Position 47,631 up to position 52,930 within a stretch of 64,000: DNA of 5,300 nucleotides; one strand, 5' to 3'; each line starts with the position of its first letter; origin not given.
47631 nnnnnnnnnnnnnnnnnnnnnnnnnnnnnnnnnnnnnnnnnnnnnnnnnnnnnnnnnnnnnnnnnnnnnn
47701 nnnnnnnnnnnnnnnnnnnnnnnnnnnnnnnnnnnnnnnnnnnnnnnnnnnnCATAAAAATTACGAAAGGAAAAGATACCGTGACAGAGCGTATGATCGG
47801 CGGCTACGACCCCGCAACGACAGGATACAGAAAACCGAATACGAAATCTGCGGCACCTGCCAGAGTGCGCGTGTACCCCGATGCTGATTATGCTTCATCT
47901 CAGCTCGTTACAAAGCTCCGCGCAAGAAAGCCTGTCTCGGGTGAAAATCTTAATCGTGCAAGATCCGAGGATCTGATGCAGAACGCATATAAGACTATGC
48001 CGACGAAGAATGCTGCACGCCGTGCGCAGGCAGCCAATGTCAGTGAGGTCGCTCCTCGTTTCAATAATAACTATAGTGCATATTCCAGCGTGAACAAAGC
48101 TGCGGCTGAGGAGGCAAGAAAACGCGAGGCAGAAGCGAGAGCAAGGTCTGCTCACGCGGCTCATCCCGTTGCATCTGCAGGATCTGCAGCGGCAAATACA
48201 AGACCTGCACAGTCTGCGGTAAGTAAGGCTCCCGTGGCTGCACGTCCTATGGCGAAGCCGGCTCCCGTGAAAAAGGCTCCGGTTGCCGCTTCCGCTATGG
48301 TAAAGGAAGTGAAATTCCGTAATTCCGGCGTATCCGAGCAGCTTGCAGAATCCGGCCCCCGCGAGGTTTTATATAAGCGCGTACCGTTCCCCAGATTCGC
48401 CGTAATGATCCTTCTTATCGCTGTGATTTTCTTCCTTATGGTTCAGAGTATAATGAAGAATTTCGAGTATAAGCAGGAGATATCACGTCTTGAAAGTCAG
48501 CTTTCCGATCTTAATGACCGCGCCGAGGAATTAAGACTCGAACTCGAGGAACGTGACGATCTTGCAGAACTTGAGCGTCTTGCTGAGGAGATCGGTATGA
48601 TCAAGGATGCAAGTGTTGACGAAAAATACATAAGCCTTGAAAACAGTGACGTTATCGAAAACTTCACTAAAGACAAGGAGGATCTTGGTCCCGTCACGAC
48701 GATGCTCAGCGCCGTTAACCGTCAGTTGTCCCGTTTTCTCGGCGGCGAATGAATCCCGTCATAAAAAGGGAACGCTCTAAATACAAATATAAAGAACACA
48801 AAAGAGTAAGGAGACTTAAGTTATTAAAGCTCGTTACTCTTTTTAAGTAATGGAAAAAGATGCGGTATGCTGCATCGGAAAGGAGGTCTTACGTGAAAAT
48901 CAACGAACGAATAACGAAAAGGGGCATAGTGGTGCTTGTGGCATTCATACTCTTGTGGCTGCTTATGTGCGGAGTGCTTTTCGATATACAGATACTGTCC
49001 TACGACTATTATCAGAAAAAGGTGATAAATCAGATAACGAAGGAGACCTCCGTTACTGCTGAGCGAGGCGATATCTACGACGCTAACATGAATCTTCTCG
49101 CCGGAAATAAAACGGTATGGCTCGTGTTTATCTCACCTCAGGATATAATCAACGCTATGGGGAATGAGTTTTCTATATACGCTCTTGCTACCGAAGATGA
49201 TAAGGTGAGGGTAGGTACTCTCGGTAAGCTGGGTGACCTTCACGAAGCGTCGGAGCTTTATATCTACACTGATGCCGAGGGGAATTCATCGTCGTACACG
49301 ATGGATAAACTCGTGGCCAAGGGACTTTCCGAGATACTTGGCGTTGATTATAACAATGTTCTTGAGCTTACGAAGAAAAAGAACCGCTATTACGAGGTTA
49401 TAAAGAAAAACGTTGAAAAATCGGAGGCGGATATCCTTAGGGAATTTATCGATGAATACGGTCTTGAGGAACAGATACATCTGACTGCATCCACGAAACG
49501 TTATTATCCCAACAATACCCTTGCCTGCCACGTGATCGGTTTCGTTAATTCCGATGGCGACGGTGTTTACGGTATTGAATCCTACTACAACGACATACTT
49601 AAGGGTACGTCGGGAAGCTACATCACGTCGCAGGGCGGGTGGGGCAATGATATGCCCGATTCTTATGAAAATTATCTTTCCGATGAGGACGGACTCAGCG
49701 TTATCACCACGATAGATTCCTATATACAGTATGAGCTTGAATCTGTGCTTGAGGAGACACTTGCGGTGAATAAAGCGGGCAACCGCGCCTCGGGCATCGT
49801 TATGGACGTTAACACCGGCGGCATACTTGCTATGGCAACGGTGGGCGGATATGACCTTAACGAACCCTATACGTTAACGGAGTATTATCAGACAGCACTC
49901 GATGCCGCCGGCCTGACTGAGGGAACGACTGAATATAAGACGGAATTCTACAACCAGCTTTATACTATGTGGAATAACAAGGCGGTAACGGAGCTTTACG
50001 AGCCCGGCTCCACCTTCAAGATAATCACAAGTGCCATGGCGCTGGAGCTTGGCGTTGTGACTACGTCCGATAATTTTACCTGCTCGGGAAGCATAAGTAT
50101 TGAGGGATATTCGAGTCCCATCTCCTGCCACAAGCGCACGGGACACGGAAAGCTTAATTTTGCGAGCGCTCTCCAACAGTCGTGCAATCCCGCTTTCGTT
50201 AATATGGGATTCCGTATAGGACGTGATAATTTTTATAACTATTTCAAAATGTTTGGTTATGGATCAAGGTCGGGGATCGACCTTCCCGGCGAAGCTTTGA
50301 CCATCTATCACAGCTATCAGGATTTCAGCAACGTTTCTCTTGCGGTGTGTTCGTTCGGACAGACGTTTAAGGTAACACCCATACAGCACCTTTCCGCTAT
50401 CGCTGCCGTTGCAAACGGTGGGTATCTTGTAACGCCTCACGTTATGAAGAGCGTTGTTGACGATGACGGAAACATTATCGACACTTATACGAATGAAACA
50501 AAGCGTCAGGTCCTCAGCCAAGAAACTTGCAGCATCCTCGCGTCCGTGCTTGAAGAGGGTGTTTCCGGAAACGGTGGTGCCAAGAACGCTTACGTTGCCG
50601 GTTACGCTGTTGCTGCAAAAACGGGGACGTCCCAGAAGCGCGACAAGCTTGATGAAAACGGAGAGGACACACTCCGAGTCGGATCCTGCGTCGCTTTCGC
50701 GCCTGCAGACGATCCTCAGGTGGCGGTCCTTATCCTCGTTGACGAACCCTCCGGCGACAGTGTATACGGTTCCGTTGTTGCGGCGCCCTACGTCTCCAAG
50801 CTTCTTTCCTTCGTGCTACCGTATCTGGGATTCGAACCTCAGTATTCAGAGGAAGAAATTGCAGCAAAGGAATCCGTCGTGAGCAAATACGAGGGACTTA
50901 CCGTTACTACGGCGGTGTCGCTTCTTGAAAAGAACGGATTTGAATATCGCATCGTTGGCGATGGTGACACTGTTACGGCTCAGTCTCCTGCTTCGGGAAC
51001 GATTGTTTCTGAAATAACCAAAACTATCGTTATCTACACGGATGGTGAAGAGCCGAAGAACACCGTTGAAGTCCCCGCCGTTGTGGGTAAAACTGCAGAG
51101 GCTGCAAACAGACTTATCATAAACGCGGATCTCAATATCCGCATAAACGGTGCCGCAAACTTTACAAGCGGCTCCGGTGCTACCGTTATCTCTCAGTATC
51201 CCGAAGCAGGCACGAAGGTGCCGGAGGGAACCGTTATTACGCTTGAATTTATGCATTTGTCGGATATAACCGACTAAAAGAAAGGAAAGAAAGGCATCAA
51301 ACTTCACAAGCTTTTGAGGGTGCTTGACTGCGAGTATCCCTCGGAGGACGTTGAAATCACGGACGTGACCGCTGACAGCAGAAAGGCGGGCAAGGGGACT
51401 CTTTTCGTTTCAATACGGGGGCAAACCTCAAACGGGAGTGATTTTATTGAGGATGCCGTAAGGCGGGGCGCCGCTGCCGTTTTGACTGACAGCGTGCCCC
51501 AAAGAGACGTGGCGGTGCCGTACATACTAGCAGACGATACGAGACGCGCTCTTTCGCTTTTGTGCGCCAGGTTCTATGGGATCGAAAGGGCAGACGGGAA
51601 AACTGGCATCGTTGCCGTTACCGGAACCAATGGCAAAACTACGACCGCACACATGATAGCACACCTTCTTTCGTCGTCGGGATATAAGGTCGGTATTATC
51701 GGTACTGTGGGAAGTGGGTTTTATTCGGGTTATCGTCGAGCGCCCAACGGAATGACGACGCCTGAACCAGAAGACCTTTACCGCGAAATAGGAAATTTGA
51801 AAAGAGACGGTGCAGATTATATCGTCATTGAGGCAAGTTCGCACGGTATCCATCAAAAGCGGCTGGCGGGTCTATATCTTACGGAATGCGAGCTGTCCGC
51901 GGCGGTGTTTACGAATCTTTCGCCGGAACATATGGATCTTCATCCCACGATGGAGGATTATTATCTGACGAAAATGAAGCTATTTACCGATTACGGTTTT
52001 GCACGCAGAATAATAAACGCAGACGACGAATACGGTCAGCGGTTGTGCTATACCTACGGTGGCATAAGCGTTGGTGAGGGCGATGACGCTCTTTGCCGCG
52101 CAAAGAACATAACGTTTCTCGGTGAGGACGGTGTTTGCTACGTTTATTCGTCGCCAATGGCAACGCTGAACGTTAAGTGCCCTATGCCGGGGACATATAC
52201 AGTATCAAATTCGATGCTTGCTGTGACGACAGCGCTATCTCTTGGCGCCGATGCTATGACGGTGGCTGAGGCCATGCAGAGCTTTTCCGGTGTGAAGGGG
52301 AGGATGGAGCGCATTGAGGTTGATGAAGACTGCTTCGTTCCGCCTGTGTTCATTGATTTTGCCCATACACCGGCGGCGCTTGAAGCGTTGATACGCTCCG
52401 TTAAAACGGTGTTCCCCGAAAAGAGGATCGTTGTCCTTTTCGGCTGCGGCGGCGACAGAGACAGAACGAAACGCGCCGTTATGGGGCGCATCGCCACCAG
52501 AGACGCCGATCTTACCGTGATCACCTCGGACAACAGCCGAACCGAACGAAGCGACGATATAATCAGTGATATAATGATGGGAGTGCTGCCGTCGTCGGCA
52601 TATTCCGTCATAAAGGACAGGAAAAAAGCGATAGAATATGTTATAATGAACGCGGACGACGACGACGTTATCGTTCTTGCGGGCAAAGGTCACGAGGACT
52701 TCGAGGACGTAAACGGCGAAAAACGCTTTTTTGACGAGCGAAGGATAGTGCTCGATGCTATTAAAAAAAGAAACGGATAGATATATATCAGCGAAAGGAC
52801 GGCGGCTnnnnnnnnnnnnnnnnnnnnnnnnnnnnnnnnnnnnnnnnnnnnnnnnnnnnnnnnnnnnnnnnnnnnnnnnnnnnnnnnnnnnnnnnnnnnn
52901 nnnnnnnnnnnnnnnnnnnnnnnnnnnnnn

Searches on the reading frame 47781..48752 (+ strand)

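Call 64: search_protein_families(library=pfam, proteins=[window:47781-48752:+], max_evalue=0.01)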
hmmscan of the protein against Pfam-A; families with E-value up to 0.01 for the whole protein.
window:47781-48752:+ (323 aa): 1 family
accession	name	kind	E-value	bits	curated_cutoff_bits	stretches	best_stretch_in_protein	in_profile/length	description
PF04977.20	DivIC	-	4.8e-07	29.9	28.9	1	210-276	2-70/80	Septum formation initiator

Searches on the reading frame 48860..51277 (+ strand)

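Call 64: search_protein_families(library=pfam, proteins=[window:48860-51277:+], max_evalue=0.01)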
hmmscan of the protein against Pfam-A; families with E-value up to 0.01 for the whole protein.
window:48860-51277:+ (805 aa): 4 families
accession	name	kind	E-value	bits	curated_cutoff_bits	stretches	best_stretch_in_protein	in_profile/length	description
PF00905.27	Transpeptidase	-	1.2e-64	218.8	22.1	1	312-649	3-298/299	Penicillin binding protein transpeptidase domain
PF03793.24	PASTA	-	3.3e-22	78.7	23.2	2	736-796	1-61/64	PASTA domain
PF03717.20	PBP_dimer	-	4.3e-16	60.3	24.4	1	65-256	2-167/180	Penicillin-binding Protein dimerisation domain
PF21922.1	PBP_dimer_2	-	3.3e-05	24.5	27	1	213-256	24-66/83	Penicillin binding protein A dimerisation domain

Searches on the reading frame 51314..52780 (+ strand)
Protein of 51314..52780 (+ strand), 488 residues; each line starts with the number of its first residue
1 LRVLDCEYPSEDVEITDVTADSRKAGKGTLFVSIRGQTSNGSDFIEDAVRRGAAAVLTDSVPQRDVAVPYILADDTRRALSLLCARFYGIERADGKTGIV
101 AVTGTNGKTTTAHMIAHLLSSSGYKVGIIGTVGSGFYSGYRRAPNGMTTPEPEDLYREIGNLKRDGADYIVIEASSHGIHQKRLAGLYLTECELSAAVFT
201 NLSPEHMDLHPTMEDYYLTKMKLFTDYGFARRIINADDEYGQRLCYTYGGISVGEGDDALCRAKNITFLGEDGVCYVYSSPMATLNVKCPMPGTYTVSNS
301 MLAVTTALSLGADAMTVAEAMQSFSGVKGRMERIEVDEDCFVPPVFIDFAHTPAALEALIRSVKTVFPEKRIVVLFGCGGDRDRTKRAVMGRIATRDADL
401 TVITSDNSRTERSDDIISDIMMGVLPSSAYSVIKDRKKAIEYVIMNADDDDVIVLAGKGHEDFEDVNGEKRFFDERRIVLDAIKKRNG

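Call 64: search_protein_families(library=pfam, proteins=[window:51314-52780:+], max_evalue=0.01)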
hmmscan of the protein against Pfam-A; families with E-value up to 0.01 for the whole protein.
window:51314-52780:+ (488 aa): 3 families
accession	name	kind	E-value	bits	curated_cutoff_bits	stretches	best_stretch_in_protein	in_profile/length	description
PF08245.18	Mur_ligase_M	-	4.3e-43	148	24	1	102-306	1-199/200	Mur ligase middle domain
PF02875.26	Mur_ligase_C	-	1.1e-27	97.8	28.4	1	329-459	1-127/127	Mur ligase, glutamate ligase domain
PF01225.30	Mur_ligase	-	1.9e-08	35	21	1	14-88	1-95/95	Mur ligase family, catalytic domain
